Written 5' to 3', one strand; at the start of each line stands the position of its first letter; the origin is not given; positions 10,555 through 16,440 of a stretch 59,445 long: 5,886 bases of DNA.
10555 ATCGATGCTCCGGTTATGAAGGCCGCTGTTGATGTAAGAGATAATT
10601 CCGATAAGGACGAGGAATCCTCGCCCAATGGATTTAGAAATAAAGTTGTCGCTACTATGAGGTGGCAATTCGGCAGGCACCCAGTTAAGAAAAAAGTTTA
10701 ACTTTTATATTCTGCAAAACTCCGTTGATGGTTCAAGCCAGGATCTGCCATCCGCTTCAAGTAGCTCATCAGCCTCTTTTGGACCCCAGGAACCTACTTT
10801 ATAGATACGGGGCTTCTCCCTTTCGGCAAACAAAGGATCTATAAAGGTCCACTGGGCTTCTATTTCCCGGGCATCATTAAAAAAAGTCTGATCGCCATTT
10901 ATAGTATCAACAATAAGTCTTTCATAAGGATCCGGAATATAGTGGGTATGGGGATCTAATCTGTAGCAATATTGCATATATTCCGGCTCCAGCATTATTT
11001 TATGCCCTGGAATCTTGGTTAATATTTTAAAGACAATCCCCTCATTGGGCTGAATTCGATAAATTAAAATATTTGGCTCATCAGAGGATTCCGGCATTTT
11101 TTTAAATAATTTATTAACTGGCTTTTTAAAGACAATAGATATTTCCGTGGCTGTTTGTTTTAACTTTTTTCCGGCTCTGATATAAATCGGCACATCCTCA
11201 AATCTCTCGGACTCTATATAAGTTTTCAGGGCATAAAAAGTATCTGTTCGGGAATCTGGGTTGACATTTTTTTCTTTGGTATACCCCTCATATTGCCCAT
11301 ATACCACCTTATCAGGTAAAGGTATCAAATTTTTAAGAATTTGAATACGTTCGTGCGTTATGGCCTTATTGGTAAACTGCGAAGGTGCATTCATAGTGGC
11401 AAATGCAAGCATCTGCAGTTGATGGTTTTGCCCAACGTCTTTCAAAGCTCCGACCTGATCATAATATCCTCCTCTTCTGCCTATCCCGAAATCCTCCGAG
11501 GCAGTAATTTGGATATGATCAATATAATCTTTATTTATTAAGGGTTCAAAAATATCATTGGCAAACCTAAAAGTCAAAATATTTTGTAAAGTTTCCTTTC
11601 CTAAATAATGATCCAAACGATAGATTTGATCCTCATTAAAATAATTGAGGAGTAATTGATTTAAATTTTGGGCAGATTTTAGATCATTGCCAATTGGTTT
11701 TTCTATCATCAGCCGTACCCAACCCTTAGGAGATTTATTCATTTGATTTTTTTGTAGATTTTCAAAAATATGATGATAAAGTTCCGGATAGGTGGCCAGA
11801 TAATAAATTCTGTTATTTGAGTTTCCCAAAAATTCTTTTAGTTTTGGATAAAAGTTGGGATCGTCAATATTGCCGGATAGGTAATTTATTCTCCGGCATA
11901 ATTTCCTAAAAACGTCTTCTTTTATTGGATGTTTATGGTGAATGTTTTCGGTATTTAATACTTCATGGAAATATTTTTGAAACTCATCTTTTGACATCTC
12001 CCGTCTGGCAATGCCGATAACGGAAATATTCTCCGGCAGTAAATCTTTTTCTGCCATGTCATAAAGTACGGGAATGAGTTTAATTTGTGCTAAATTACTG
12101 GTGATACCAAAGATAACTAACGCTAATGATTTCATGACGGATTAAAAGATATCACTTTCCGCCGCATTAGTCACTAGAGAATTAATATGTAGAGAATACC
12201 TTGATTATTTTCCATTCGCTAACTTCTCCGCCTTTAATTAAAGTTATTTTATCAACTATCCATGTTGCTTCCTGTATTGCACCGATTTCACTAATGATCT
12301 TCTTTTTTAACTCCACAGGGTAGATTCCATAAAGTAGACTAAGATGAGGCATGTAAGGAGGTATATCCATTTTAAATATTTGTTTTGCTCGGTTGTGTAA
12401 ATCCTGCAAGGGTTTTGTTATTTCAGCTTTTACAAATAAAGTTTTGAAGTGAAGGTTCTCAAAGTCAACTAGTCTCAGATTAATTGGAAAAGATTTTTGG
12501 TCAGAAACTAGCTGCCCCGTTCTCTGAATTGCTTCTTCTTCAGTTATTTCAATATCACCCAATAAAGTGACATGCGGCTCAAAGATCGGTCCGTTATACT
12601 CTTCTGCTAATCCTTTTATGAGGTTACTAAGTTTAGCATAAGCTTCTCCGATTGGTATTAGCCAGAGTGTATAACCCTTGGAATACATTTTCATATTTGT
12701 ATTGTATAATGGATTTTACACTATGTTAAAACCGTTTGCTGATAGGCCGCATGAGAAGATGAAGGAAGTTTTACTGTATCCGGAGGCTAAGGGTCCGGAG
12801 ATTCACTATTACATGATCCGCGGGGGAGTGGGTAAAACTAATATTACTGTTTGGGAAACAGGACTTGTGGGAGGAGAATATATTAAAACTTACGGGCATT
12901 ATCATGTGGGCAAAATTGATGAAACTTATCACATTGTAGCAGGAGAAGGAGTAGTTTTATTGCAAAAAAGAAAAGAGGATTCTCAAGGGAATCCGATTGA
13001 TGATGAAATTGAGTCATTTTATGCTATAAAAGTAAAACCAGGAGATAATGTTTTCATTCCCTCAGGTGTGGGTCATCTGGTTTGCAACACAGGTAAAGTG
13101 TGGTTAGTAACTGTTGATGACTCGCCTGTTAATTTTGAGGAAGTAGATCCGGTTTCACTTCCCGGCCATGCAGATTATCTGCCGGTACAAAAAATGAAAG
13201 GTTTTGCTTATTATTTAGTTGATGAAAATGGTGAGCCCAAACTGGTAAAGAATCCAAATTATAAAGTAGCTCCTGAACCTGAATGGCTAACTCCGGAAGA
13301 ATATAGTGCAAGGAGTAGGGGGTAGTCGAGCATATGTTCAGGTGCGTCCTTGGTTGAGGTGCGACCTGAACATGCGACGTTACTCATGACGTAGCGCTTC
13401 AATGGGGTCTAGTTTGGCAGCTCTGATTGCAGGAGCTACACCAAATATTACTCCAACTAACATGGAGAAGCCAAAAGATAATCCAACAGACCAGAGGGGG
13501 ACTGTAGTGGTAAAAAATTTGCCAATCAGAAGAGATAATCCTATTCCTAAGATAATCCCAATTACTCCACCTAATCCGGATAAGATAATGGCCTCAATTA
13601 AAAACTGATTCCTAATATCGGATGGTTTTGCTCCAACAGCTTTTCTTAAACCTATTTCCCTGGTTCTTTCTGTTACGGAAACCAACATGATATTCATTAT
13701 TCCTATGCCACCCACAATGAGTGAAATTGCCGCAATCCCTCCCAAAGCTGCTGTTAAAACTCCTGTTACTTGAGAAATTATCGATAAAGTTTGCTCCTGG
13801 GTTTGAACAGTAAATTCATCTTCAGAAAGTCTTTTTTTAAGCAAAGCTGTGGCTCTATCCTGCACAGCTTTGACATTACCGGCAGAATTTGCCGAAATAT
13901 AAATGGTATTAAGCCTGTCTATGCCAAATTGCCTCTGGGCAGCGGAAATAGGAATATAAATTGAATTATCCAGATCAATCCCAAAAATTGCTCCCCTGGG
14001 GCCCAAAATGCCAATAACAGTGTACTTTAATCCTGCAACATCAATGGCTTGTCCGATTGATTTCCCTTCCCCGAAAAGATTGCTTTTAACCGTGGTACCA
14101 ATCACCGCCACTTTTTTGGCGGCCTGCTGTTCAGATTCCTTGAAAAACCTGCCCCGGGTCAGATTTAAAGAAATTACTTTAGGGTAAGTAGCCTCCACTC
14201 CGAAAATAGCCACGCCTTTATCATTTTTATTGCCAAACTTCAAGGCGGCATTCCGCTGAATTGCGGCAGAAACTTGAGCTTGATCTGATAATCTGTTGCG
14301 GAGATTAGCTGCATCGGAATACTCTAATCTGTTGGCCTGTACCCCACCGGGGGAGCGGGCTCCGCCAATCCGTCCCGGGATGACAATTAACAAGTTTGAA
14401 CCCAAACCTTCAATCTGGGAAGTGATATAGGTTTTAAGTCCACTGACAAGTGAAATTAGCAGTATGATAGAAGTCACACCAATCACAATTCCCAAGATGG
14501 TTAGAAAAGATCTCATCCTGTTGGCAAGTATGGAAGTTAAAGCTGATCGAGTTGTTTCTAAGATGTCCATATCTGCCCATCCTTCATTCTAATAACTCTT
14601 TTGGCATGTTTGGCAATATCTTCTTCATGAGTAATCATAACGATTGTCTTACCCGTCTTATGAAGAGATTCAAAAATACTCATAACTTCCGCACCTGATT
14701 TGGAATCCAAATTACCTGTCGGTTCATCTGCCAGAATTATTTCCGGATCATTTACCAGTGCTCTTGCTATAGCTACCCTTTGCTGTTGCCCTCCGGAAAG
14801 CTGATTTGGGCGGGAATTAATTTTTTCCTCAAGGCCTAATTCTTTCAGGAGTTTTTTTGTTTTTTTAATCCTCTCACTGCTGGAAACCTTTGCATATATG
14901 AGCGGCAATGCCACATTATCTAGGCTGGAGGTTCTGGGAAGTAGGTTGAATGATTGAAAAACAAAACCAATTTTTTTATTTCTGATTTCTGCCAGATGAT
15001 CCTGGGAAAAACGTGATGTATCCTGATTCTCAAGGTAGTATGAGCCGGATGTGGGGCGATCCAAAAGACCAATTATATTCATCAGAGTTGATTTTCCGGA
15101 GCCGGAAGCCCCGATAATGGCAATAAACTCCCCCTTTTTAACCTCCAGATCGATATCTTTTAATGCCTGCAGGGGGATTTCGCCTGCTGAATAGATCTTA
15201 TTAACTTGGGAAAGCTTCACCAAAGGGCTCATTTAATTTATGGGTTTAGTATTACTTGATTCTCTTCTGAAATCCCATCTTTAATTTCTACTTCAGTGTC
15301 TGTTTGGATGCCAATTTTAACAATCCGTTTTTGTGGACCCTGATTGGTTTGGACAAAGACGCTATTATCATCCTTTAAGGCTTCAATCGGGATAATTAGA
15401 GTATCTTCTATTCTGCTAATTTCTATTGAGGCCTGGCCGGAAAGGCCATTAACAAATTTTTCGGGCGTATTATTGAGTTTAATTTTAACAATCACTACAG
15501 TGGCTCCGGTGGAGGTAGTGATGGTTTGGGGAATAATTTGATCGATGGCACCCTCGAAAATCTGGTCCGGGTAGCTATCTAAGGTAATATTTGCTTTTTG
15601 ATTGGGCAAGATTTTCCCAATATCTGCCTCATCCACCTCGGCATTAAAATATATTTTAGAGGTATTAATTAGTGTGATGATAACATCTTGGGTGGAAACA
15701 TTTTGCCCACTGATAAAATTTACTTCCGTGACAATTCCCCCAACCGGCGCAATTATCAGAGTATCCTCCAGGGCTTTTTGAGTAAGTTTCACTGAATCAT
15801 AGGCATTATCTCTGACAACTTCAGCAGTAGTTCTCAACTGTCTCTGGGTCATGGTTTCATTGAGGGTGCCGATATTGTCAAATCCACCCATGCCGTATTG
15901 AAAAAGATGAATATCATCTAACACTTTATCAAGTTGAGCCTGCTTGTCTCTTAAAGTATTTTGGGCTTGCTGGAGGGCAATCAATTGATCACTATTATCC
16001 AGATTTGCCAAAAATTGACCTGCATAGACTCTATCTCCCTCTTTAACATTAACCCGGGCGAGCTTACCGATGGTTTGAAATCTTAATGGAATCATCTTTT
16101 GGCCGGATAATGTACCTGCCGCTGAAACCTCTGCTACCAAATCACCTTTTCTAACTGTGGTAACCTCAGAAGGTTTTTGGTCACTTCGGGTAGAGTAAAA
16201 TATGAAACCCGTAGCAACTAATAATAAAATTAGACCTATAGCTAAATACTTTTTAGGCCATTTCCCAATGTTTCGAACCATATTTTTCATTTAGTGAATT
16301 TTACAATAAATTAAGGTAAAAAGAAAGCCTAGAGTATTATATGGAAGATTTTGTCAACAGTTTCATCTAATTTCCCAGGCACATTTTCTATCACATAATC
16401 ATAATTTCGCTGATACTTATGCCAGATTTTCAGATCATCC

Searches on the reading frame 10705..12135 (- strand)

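Call 43: search_protein_families(library=pfam, proteins=[window:10705-12135:-], max_evalue=0.001)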
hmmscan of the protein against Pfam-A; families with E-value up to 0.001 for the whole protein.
window:10705-12135:- (476 aa): 2 families
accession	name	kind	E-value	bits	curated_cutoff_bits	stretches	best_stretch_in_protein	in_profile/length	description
PF02781.21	G6PD_C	-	6.4e-94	314.8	27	1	187-466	1-295/296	Glucose-6-phosphate dehydrogenase, C-terminal domain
PF00479.28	G6PD_N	-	1.7e-55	189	22.1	1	7-185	1-183/183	Glucose-6-phosphate dehydrogenase, NAD binding domain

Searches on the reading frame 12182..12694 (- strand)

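Call 43: search_protein_families(library=pfam, proteins=[window:12182-12694:-], max_evalue=0.001)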
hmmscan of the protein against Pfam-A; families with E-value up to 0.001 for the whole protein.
window:12182-12694:- (170 aa): 3 families
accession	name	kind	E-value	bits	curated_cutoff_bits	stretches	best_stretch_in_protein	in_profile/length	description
PF07823.17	CPDase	-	1.5e-11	44.8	21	1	7-164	2-194/199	Cyclic phosphodiesterase-like protein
PF13563.12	2_5_RNA_ligase2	-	4.2e-11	43.5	27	1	39-154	25-147/152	2'-5' RNA ligase superfamily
PF02834.22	LigT_PEase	-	0.0002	21.9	23.3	0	21-74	10-72/87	LigT like Phosphoesterase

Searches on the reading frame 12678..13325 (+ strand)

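Call 43: search_protein_families(library=pfam, proteins=[window:12678-13325:+], max_evalue=0.001)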
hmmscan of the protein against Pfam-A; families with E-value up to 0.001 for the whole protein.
window:12678-13325:+ (215 aa): 2 families
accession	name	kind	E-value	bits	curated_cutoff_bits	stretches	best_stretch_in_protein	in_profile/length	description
PF06560.17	GPI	-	1.8e-15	57.1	20.7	1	54-186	52-171/182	Glucose-6-phosphate isomerase (GPI)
PF07883.17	Cupin_2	-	8.4e-05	22.6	27.2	0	117-140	38-61/70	Cupin domain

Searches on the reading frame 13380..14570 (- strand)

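Call 43: search_protein_families(library=pfam, proteins=[window:13380-14570:-], max_evalue=0.001)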
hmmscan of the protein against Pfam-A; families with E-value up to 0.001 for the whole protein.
window:13380-14570:- (396 aa): 2 families
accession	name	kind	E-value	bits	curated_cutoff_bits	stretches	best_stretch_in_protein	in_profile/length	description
PF12704.14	MacB_PCD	-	1.3e-43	150.2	27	1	21-242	1-206/207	MacB-like periplasmic core domain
PF02687.27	FtsX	-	2.5e-23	82.8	25.5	1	279-389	3-120/120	FtsX-like permease C-terminal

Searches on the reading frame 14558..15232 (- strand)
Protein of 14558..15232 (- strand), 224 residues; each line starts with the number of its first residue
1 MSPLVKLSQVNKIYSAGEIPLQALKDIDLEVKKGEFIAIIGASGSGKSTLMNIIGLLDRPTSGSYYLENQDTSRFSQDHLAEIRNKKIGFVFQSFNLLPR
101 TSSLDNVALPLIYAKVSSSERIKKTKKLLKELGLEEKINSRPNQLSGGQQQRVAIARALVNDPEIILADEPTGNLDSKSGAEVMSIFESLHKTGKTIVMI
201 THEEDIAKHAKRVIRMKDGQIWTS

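Call 43: search_protein_families(library=pfam, proteins=[window:14558-15232:-], max_evalue=0.001)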
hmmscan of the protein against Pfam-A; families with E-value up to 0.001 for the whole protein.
window:14558-15232:- (224 aa): 6 families
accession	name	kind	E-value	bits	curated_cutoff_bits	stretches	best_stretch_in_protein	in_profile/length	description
PF00005.33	ABC_tran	-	7e-36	124.3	25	1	24-172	1-136/137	ABC transporter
PF02463.25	SMC_N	-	2.5e-07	30.8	40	1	30-218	21-213/220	RecF/RecN/SMC N terminal domain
PF13304.12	AAA_21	-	4.9e-07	30.6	27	1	36-64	1-32/304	AAA domain, putative AbiEii toxin, Type IV TA system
PF25199.1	nSTAND_NTPase5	-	0.00022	21.5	34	0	30-91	37-101/145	Novel STAND NTPase 5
PF13555.12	AAA_29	-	0.00024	21.2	27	1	29-51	17-39/61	P-loop containing region of AAA domain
PF19263.5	DUF5906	-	0.00086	20.4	27.6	0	40-81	2-45/114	Family of unknown function (DUF5906)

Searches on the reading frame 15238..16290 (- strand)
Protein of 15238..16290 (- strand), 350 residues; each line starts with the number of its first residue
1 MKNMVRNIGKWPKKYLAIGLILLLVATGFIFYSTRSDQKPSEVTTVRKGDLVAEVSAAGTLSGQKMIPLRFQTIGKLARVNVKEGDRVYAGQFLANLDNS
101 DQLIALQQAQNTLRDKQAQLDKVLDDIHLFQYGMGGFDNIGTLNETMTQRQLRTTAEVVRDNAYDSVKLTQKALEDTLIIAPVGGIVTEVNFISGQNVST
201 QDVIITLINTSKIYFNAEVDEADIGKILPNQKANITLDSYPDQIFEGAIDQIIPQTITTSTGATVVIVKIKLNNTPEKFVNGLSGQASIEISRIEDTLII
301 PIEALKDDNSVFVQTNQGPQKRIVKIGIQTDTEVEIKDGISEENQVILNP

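Call 43: search_protein_families(library=pfam, proteins=[window:15238-16290:-], max_evalue=0.001)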
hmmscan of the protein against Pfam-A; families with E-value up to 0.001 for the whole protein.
window:15238-16290:- (350 aa): 5 families
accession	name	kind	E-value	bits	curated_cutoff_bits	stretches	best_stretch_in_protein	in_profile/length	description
PF16576.10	HlyD_D23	-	2.8e-22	79.5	30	1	64-278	17-207/214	Barrel-sandwich domain of CusB or HlyD membrane-fusion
PF13437.12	HlyD_3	-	5.1e-15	56.6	22.2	1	179-274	2-97/106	HlyD family secretion protein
PF13533.13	Biotin_lipoyl_2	-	6.2e-07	29.5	29.8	1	71-98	5-32/32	Biotin-lipoyl like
PF00364.28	Biotin_lipoyl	-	1.6e-05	25.1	22.1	0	45-97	20-73/73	Biotin-requiring enzyme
PF13375.12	RnfC_N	-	0.00039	20.9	25.6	0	62-99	27-63/101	RnfC Barrel sandwich hybrid domain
